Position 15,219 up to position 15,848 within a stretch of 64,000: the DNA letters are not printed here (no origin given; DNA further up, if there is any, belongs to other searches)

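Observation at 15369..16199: TIR-like (CAP12/PycTIR family) domain fused to an uncharacterised ~150-aa N-terminal helical domain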

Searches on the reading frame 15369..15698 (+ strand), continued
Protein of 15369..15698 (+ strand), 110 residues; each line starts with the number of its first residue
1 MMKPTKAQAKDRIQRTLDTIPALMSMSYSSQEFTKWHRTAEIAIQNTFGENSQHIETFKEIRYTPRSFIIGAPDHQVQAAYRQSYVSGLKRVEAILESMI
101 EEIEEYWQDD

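Call 52: find_encoding_contigs(protein=P0190, flank=7000, max_places=3)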
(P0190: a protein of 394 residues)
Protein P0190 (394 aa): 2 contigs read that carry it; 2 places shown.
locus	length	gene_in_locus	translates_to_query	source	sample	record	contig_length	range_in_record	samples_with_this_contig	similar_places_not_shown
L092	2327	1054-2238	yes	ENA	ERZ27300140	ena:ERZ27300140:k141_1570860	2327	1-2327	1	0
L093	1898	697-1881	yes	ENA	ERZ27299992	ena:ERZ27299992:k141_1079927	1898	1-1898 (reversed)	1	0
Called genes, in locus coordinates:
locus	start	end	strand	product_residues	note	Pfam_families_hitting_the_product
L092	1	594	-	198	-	?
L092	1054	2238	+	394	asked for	PF18863:AbiJ_NTD4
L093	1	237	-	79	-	?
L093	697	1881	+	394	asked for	PF18863:AbiJ_NTD4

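Call 74: fold_search(model_id=the predicted structure, library=viral)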
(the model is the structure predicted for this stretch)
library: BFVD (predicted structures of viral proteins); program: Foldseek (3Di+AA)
matches with E <= 10: 279; with E <= 0.001: 0
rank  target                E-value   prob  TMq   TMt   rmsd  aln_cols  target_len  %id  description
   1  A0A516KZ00            2.3e-01  0.96  0.54  0.48   4.2       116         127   14  (no name in the UniProt tables at hand)
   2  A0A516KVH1            4.3e-01  0.89  0.50  0.18   6.6       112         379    8  (no name in the UniProt tables at hand)
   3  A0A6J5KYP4            4.5e-01  0.85  0.52  0.19   5.9       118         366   12  Uncharacterized protein [uncultured Caudovirales phage]
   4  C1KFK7                6.1e-01  0.91  0.60  0.56   4.6       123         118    7  Uncharacterized protein [Lactobacillus phage Lb338-1]
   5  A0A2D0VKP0            8.0e-01  0.13  0.24  0.24  13.0       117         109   16  Uncharacterized protein [Proteus phage PM 116]
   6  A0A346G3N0            8.9e-01  0.84  0.58  0.10  10.2       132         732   13  (no name in the UniProt tables at hand)
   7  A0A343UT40            9.4e-01  0.72  0.45  0.48   5.3        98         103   11  (no name in the UniProt tables at hand)
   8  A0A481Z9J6            9.9e-01  0.25  0.32  0.34  13.0       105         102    8  Uncharacterized protein [Pithovirus LCPAC401]
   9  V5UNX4                1.0e+00  0.21  0.36  0.23  10.4       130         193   10  (no name in the UniProt tables at hand)
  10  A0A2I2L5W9            1.2e+00  0.21  0.32  0.23  17.8       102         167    9  Intein C-terminal splicing region [Orpheovirus IHUMI-LCC2]
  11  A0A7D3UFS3            1.2e+00  0.11  0.24  0.19  12.9       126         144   11  (no name in the UniProt tables at hand)
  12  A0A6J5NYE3            1.2e+00  0.18  0.28  0.26  11.9       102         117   10  Uncharacterized protein [uncultured Caudovirales phage]
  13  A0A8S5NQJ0            1.2e+00  0.15  0.29  0.28  13.5       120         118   13  Uncharacterized protein [Myoviridae sp. ctj3P51]
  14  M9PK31                1.2e+00  0.13  0.25  0.20  13.6       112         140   13  (no name in the UniProt tables at hand)
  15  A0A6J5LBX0            1.3e+00  0.72  0.54  0.08   6.6       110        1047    6  Uncharacterized protein [uncultured Caudovirales phage]
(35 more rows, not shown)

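Call 75: search_protein_families(library=pfam, alignment_id=A2, max_evalue=5)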
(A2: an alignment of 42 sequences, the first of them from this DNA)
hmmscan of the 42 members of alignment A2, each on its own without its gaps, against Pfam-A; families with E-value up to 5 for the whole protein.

A. member 1, seq(110 aa): 0 families

B. families by the number of members that match (of 42 scanned): 20 families
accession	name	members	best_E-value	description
PF18084.6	ARTD15_N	3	0.15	ARTD15 N-terminal domain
PF13012.11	MitMem_reg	2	0.16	Maintenance of mitochondrial structure and function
PF16005.11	MOEP19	1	0.0034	KH-like RNA-binding domain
PF08707.16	PriCT_2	1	0.022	Primase C terminal 2 (PriCT-2)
PF12867.12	DinB_2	1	0.038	DinB superfamily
PF02321.23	OEP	1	0.066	Outer membrane efflux protein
PF06967.16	Mo-nitro_C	1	0.076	Mo-dependent nitrogenase C-terminus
PF02156.21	Glyco_hydro_26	1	0.092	Glycosyl hydrolase family 26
PF18665.6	TetR_C_37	1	0.097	Tetracyclin repressor-like, C-terminal domain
PF03095.20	PTPA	1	0.1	Phosphotyrosyl phosphate activator (PTPA) protein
PF24172.1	CdiI_ImmP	1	0.1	CdiI immunity protein EcoliA0-like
PF04966.18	OprB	1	0.12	Carbohydrate-selective porin, OprB family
PF04693.18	DDE_Tnp_2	1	0.12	Archaeal putative transposase ISC1217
PF08775.15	ParB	1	0.13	ParB family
PF14151.11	YfhD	1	0.14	YfhD-like protein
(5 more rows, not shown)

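Call 76: search_solved_structures(query=A2, max_evalue=10)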
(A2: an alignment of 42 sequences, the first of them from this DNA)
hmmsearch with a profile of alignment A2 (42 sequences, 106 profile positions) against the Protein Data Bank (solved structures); distinct sequences matched with E-value up to 10: 11.
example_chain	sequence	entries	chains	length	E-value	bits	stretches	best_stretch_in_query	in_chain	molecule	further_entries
7e6g_A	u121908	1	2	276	0.0046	20.4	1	8-98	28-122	Putative GGDEF domain protein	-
8qbr_A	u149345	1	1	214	0.21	15.1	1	24-99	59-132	Membrane-associated protein Vipp1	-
8qbw_A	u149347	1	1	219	0.22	15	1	24-99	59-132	Phage shock protein A, PspA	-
9eh1_V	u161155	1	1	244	0.22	15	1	10-57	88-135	RNA polymerase II-associated factor 1 homolog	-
8qbv_A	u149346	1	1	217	0.23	15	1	24-99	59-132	Membrane-associated protein Vipp1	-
6zvr_B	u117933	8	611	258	0.31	14.5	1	24-98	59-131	Vipp1 | Phage shock protein A, PspA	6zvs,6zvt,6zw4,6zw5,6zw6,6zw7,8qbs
7n3o_A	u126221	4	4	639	4.4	10.9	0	8-48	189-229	Cas12k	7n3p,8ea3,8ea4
7pla_A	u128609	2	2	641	4.4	10.8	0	8-48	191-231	ShCas12k | Cas12k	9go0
8axa_A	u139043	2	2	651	4.7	10.8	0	8-48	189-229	Cas12k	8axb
8rdu_A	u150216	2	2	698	5.3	10.6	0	8-48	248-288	ShCas12k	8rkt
8bd5_A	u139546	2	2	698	5.3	10.6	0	8-48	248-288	ShCas12k | Cas12k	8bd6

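Call 77: search_solved_structures(query=A2, max_evalue=0.01, show_alignments=1)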
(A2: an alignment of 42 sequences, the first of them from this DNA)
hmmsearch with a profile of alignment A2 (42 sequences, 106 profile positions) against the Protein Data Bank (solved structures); distinct sequences matched with E-value up to 0.01: 1.
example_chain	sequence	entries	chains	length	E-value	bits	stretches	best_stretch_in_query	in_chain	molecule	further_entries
7e6g_A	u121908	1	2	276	0.0046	20.4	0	8-98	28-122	Putative GGDEF domain protein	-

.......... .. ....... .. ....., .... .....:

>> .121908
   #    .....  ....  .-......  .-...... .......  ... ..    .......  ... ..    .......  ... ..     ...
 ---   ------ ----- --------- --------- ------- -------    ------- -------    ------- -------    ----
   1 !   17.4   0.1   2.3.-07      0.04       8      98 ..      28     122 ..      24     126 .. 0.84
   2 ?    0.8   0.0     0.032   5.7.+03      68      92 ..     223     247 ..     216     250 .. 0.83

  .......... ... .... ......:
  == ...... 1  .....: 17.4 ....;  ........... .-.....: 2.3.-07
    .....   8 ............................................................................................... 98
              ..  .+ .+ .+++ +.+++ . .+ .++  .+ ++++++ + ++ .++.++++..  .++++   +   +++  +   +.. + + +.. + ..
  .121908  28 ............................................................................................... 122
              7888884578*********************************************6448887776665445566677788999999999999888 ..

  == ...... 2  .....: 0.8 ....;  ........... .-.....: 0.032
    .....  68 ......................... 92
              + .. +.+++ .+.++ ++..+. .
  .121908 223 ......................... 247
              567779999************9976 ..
